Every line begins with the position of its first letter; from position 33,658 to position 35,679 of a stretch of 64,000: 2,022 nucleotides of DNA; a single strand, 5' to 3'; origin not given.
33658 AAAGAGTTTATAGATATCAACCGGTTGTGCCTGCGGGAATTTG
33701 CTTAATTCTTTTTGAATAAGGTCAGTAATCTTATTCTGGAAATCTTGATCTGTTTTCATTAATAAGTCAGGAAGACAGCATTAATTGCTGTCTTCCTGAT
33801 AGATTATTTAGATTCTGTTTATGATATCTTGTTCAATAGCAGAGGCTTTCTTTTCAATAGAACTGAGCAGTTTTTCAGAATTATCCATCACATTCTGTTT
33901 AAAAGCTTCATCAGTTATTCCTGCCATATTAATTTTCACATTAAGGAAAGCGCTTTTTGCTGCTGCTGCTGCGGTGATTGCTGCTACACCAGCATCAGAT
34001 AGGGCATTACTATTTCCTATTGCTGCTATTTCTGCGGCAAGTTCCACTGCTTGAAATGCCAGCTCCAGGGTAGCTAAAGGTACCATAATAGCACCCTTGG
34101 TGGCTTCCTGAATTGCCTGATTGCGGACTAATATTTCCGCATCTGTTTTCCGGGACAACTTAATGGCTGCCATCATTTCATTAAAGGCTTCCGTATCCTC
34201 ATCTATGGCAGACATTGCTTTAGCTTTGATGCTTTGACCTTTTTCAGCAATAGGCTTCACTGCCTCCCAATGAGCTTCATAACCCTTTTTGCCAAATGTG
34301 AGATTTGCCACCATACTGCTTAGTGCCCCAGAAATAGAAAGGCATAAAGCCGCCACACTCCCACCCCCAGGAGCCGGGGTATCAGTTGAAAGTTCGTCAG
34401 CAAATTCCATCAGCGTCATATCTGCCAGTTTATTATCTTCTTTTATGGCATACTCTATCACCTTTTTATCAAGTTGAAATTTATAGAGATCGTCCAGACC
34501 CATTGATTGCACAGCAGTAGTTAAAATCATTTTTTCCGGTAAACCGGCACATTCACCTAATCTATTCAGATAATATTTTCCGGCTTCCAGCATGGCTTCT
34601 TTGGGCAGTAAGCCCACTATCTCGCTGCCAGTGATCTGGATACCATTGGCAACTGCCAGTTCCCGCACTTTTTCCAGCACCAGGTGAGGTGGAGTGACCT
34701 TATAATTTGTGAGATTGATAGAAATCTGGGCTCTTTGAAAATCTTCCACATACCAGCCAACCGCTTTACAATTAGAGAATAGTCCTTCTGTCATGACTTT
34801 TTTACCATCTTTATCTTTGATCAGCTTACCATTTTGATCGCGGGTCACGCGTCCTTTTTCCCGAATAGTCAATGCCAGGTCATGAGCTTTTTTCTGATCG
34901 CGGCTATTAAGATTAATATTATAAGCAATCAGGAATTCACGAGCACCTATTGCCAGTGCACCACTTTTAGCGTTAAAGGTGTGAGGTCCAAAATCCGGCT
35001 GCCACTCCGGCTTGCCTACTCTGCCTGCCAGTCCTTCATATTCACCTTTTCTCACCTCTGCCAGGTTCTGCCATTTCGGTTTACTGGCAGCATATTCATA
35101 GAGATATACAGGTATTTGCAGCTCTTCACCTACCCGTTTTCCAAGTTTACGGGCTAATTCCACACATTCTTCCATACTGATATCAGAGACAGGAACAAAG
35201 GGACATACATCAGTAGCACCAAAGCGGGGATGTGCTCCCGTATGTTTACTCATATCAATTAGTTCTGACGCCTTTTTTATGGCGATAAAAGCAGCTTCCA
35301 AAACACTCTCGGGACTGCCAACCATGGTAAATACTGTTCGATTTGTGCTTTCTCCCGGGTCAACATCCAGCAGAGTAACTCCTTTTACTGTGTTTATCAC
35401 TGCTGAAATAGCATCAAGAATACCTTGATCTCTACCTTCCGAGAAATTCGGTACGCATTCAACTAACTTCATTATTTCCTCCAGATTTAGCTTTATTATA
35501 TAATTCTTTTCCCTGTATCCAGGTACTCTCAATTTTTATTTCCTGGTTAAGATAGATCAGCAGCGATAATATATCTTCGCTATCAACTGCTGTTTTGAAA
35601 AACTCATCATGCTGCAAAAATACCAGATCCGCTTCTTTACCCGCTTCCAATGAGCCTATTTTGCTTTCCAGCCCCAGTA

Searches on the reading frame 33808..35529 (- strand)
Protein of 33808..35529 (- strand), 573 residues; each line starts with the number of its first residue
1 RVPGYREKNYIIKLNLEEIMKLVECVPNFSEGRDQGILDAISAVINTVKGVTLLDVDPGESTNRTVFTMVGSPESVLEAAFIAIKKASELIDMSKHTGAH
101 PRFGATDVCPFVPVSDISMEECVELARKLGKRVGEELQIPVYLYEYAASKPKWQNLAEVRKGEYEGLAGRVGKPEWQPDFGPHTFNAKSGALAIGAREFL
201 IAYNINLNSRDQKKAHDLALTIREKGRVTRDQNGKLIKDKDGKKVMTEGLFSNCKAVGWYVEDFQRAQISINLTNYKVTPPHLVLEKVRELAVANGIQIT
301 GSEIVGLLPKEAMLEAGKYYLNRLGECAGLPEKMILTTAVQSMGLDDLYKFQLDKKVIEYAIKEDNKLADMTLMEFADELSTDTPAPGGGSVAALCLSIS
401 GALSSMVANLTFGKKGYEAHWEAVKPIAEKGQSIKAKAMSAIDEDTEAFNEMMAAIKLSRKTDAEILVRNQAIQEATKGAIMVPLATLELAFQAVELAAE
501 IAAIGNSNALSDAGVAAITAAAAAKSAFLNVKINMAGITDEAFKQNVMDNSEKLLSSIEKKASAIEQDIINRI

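Call 8: search_protein_families(library=pfam, proteins=[window:33808-35529:-], max_evalue=0.001)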
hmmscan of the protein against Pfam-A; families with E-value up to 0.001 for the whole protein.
window:33808-35529:- (573 aa): 3 families
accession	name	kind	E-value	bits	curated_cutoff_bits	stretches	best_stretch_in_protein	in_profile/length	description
PF07837.17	FTCD_N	-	1.5e-74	249.9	27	1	22-197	1-176/176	Formiminotransferase domain, N-terminal subdomain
PF04961.17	FTCD_C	-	3.6e-58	196.7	24.5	1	373-550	2-179/182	Formiminotransferase-cyclodeaminase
PF02971.19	FTCD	-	1.7e-50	171.1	24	1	199-360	1-145/145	Formiminotransferase domain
